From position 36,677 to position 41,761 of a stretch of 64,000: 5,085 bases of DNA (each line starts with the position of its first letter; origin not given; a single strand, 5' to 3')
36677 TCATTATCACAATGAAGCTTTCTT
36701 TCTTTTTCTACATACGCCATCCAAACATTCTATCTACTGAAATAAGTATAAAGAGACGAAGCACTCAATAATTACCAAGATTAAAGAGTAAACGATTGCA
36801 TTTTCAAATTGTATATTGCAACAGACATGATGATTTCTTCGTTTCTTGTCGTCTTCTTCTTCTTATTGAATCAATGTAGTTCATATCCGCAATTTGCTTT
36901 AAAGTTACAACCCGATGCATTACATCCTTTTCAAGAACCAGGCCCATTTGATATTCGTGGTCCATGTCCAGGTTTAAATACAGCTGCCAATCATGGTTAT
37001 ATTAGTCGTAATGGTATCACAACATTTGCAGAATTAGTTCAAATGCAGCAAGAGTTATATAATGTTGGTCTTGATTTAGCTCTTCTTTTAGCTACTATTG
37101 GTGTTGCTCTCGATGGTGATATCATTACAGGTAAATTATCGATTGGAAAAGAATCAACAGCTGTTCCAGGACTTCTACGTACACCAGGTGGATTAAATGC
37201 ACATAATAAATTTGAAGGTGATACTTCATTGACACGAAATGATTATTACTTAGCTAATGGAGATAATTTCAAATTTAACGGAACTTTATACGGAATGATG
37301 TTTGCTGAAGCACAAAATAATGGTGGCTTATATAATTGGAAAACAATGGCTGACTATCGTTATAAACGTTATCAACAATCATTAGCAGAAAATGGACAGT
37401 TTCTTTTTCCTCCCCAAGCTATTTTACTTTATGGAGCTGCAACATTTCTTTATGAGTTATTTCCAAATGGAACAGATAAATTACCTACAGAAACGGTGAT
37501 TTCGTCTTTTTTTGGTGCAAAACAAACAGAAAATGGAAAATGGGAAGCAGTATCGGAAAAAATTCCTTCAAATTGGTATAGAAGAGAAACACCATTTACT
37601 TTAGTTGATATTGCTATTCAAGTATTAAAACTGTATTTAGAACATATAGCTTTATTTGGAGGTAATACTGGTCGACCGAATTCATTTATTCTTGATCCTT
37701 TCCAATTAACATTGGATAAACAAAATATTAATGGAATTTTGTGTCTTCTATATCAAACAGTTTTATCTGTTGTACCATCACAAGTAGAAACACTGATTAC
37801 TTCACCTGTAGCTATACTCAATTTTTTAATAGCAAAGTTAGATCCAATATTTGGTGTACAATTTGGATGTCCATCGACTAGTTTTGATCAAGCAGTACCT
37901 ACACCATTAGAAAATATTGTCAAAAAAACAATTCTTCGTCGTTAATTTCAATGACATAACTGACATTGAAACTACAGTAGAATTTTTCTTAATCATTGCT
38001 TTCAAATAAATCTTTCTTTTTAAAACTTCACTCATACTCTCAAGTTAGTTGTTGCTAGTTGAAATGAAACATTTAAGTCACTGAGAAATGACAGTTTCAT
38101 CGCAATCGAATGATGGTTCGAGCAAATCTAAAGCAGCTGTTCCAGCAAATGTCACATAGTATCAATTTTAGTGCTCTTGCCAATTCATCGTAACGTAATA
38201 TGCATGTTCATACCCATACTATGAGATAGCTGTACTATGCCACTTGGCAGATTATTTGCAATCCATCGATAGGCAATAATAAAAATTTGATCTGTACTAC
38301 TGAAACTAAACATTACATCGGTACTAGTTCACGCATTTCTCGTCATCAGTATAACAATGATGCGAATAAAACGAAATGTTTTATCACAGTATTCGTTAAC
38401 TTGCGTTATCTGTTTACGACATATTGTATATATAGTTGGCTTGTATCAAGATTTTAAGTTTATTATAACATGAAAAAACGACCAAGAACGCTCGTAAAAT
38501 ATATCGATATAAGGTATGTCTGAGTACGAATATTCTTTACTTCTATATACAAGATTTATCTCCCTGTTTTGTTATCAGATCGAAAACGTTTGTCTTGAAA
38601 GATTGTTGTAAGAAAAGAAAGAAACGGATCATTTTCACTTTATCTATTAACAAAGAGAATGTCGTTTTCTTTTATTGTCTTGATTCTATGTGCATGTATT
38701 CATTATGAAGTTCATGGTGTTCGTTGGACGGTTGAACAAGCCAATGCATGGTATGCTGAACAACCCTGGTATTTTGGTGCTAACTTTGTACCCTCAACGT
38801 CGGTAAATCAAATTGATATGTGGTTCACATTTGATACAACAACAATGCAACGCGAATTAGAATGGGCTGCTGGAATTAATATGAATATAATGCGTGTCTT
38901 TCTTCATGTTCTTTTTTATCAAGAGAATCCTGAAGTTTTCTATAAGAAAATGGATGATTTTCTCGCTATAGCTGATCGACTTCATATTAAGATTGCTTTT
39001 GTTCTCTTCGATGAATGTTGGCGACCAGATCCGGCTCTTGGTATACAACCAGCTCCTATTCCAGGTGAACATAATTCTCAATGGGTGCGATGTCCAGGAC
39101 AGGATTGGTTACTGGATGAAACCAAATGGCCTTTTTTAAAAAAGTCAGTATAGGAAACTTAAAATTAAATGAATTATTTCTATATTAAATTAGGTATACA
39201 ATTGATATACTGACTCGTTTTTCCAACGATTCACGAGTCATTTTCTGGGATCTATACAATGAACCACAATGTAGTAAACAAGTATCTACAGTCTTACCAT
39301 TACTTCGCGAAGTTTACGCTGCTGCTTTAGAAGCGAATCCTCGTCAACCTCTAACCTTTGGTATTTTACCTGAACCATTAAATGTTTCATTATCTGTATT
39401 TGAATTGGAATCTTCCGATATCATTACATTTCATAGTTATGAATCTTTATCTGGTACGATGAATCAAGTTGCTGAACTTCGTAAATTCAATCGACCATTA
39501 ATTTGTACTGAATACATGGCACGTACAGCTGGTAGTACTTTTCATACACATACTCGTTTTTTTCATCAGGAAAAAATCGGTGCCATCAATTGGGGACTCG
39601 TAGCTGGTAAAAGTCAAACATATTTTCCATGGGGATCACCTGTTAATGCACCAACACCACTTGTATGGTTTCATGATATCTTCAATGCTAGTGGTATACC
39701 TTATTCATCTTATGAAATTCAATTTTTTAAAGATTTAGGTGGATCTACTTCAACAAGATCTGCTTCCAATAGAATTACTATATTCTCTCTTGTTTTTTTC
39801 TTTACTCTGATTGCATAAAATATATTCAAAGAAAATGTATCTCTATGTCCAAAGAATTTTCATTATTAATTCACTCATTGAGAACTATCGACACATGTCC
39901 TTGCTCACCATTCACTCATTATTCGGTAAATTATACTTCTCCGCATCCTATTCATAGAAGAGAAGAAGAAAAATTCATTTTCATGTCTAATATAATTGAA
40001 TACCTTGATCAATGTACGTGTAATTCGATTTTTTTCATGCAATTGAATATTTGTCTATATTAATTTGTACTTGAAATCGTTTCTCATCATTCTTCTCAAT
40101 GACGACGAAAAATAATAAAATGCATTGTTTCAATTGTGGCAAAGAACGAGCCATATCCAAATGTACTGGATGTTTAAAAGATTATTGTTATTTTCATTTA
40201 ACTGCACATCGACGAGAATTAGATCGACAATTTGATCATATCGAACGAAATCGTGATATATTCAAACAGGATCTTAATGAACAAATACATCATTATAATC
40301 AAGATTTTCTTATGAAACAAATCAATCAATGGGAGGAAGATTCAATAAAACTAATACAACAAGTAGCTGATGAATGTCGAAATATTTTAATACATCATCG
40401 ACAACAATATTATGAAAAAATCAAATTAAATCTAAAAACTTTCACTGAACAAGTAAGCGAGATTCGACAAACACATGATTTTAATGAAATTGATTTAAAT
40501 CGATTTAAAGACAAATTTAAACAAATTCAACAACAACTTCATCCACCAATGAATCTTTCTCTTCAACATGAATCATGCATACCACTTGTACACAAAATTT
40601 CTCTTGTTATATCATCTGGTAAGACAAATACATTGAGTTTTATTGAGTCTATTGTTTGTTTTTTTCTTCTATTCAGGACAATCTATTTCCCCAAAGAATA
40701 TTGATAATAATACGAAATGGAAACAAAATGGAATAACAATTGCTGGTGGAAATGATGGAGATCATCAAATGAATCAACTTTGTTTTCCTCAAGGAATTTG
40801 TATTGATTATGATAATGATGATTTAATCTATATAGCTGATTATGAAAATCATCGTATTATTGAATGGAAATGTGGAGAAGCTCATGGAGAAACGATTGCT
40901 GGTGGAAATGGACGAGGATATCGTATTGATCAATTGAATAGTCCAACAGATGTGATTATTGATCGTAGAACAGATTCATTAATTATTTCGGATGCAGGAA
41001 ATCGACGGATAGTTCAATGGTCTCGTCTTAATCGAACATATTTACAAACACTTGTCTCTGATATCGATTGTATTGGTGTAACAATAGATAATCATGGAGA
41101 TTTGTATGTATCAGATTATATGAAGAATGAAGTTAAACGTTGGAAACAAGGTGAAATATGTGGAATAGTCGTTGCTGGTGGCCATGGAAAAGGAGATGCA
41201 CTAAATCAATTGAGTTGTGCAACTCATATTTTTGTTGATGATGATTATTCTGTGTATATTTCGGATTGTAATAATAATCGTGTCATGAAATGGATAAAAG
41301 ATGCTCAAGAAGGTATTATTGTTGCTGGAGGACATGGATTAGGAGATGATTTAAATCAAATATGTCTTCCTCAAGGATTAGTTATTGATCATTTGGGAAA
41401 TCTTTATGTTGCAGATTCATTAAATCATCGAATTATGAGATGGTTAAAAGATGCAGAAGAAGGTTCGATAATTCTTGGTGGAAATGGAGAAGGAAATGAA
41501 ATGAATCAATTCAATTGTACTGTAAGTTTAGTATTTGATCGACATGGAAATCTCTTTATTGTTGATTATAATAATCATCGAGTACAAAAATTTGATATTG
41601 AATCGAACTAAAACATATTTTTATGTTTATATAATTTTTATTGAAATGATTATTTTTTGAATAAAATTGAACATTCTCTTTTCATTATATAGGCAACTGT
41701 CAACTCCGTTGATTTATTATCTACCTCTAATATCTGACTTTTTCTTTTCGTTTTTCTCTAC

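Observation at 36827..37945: Fungal-type heme-thiolate peroxygenase (PCP motif) in an intron-containing metazoan-like gene neighbourhood: candidate horizontally acquired gene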

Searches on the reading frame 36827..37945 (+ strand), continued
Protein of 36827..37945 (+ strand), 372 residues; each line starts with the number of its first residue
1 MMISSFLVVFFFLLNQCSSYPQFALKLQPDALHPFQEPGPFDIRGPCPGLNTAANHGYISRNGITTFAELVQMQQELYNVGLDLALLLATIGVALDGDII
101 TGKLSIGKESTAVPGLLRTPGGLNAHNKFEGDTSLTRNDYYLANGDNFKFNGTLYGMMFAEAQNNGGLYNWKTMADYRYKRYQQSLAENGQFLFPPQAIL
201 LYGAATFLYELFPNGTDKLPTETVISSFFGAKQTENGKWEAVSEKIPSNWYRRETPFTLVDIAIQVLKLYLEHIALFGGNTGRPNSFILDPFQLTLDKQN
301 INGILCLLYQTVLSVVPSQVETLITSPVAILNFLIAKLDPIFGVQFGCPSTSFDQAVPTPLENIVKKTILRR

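Call 59: find_encoding_contigs(protein=P0004, flank=10000, max_places=2)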
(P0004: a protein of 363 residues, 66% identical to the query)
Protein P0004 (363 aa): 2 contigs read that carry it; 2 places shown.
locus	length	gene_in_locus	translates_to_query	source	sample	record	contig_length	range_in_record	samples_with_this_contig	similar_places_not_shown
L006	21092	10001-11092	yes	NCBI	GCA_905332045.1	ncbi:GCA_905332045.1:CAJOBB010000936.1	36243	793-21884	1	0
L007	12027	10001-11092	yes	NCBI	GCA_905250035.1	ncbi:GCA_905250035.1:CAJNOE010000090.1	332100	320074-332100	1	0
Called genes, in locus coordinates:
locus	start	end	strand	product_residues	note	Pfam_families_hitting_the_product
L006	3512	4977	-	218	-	-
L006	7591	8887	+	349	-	PF00001:7tm_1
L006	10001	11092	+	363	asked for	PF01328:Peroxidase_2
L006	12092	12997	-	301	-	-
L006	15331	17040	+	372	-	PF08240:ADH_N, PF00107:ADH_zinc_N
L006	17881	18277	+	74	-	-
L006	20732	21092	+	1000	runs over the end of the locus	-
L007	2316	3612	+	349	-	PF00001:7tm_1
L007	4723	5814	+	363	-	PF01328:Peroxidase_2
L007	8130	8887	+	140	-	-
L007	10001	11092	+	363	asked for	PF01328:Peroxidase_2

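Call 60: find_encoding_contigs(protein=P0008, flank=10000, max_places=2)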
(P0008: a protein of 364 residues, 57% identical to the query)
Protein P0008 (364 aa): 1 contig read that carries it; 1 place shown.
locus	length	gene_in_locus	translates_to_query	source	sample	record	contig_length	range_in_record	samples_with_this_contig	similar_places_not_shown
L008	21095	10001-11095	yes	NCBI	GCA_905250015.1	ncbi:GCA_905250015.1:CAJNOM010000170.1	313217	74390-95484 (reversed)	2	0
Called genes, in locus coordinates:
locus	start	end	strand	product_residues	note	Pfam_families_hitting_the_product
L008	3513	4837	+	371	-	PF00069:Pkinase, PF07714:PK_Tyr_Ser-Thr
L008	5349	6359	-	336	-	-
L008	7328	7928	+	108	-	-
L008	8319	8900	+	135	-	-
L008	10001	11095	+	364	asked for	PF01328:Peroxidase_2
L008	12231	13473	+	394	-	-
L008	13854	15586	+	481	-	PF25021:TEN_NHL (faint), PF01436:NHL, PF06739:SBBP (faint)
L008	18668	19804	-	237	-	PF01507:PAPS_reduct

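Call 63: find_encoding_contigs(protein=P0009, flank=3000, max_places=3)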
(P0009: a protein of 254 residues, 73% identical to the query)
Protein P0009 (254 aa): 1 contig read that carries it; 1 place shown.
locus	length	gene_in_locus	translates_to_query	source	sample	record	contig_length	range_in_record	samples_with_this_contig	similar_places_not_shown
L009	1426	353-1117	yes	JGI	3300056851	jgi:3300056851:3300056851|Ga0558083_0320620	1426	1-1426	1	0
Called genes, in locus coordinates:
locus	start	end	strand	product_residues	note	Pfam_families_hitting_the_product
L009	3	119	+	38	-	?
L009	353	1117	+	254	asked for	PF01328:Peroxidase_2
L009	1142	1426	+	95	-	?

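Call 66: list_cluster_members(proteins=[P0159, P0160, P0163, P0171, P0181, P0191, P0269, P0231, P0237, P0267])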
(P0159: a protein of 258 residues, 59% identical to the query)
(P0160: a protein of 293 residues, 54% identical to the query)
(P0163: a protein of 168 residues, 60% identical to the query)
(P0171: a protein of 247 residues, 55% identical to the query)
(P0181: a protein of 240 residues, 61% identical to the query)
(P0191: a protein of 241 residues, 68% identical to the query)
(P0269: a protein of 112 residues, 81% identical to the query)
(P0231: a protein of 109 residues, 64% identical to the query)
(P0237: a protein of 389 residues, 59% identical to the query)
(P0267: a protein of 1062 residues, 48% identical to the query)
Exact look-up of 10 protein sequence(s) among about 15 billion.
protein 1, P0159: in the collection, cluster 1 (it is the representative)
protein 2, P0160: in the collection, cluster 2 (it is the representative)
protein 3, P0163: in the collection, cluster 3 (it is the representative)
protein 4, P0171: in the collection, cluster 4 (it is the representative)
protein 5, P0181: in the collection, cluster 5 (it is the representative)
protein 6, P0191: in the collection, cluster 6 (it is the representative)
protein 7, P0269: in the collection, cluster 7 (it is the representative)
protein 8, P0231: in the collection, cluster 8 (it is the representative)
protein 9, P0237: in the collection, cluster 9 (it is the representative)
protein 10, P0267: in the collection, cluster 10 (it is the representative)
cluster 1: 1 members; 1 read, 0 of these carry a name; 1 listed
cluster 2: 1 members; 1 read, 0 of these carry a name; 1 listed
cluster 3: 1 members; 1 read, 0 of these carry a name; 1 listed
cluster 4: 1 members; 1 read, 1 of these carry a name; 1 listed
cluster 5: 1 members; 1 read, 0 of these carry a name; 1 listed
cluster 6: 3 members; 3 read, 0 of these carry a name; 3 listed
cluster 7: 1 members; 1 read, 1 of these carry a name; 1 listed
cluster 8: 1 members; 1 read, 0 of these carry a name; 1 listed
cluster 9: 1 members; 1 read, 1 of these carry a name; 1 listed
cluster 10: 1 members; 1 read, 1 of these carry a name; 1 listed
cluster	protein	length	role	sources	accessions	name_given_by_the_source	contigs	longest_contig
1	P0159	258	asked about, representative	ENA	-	-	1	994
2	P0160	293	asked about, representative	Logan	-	-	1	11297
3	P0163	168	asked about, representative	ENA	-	-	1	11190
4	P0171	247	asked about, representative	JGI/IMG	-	hypothetical protein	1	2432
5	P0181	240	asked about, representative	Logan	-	-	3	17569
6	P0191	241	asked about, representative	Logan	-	-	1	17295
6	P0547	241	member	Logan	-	-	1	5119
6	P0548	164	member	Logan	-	-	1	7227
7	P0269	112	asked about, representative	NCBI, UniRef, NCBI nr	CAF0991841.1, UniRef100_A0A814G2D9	unnamed protein product [Adineta ricciae] | Heme haloperoxidase family profile domain-containing protein n=1 Tax=Adineta ricciae ...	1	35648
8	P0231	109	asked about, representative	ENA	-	-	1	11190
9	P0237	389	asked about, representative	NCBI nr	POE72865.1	aromatic peroxygenase [Quercus suber]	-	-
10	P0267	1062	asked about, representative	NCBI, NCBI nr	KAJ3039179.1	hypothetical protein HDV00_012502 [Rhizophlyctis rosea]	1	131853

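Call 71: find_encoding_contigs(protein=P0019, flank=10000, max_places=1)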
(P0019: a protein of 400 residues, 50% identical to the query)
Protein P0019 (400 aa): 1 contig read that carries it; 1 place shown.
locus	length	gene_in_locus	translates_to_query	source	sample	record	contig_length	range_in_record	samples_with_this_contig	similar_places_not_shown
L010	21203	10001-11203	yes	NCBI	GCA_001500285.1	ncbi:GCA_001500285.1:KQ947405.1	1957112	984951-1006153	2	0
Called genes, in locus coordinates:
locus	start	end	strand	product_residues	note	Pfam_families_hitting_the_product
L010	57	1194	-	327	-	PF20150:2EXR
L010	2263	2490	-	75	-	-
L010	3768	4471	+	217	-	PF04117:Mpv17_PMP22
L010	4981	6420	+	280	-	-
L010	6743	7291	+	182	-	-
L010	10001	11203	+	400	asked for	PF01328:Peroxidase_2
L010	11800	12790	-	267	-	PF00106:adh_short, PF01370:Epimerase (weak), PF08659:KR (weak), PF13561:adh_short_C2, PF16363:GDP_Man_Dehyd (weak)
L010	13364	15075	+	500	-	PF00172:Zn_clus, PF11951:Fungal_trans_2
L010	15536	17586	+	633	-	PF11702:DUF3295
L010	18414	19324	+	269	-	PF20150:2EXR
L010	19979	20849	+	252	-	PF01738:DLH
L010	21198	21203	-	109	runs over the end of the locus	PF07876:Dabb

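Call 72: find_encoding_contigs(protein=P0027, flank=10000, max_places=1)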
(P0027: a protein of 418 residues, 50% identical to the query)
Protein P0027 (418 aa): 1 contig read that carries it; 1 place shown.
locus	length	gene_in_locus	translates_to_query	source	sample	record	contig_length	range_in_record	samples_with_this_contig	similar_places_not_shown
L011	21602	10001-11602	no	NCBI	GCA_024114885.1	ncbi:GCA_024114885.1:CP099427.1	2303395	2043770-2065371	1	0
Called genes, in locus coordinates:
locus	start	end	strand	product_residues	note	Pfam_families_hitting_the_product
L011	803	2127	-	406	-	PF01328:Peroxidase_2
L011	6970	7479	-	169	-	-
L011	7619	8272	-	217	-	-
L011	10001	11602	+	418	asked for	PF01328:Peroxidase_2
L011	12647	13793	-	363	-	-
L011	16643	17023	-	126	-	PF10528:GLEYA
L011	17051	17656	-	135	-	-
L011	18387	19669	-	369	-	PF08240:ADH_N, PF16912:Glu_dehyd_C, PF00107:ADH_zinc_N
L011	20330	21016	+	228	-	PF06985:HET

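Call 73: find_encoding_contigs(protein=P0018, flank=10000, max_places=1)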
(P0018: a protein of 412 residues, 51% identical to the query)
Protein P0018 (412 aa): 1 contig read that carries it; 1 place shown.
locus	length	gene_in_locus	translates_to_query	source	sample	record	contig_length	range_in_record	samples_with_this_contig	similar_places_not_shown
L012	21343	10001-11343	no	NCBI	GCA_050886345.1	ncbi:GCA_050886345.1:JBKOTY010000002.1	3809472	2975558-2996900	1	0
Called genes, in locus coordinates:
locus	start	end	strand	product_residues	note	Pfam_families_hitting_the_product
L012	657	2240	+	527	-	-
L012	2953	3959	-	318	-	PF00106:adh_short, PF08659:KR (weak), PF13561:adh_short_C2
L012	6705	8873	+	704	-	PF23190:LHD_TRPY1, PF23317:YVC1_C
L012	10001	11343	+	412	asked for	PF01328:Peroxidase_2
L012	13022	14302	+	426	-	-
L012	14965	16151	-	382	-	-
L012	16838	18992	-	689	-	-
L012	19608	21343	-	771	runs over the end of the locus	PF05141:DIT1_PvcA, PF02668:TauD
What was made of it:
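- Tried and rejected: Short- or medium-chain dehydrogenases appear nearby in some, which is not informative (calls 71-73).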

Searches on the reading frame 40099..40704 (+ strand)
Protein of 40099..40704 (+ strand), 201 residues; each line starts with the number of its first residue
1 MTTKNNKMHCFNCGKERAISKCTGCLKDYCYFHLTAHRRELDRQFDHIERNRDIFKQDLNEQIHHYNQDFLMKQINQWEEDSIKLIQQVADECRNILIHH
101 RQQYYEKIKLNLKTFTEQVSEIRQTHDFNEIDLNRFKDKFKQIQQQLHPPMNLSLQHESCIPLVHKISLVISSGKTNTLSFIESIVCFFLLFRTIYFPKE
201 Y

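Call 15: search_protein_families(library=pfam, proteins=[window:40099-40704:+], max_evalue=0.01)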
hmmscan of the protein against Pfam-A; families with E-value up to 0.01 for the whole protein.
window:40099-40704:+ (201 aa): 1 family
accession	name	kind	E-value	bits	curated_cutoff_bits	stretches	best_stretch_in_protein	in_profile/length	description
PF09409.15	PUB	-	0.0029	17.9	34.3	1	93-128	15-50/82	PUB domain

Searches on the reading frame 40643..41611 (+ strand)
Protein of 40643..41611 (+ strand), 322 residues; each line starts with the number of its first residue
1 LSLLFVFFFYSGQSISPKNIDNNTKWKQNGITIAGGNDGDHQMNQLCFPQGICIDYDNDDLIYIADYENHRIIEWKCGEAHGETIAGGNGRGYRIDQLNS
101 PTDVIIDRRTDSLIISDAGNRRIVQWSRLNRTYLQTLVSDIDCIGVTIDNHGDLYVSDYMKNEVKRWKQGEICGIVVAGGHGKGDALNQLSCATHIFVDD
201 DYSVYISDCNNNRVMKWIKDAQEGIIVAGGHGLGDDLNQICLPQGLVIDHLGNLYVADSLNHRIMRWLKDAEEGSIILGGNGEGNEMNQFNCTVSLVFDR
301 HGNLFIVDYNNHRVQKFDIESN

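Call 15: search_protein_families(library=pfam, proteins=[window:40643-41611:+], max_evalue=0.01)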
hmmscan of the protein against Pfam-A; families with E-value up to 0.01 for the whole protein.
window:40643-41611:+ (322 aa): 5 families
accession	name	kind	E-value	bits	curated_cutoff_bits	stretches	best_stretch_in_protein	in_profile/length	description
PF01436.27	NHL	-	2.1e-26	91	20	3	46-72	1-25/28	NHL repeat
PF08450.18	SGL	-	3.7e-05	23.9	26.3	1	49-270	2-213/246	SMP-30/Gluconolactonase/LRE-like region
PF01731.26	Arylesterase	-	5.4e-05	23.8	21.3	0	40-74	47-80/86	Arylesterase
PF25021.1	TEN_NHL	-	6.9e-05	22.4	27.1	0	36-74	131-167/357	Teneurin NHL domain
PF06739.17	SBBP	-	9.1e-05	22.8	20.5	0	243-257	15-29/38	Beta-propeller repeat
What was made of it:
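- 40099..41611 (+): B-box/coiled-coil/NHL-repeat gene, part of the syntenic host context. Pfam NHL at E=2e-26 (call 15).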
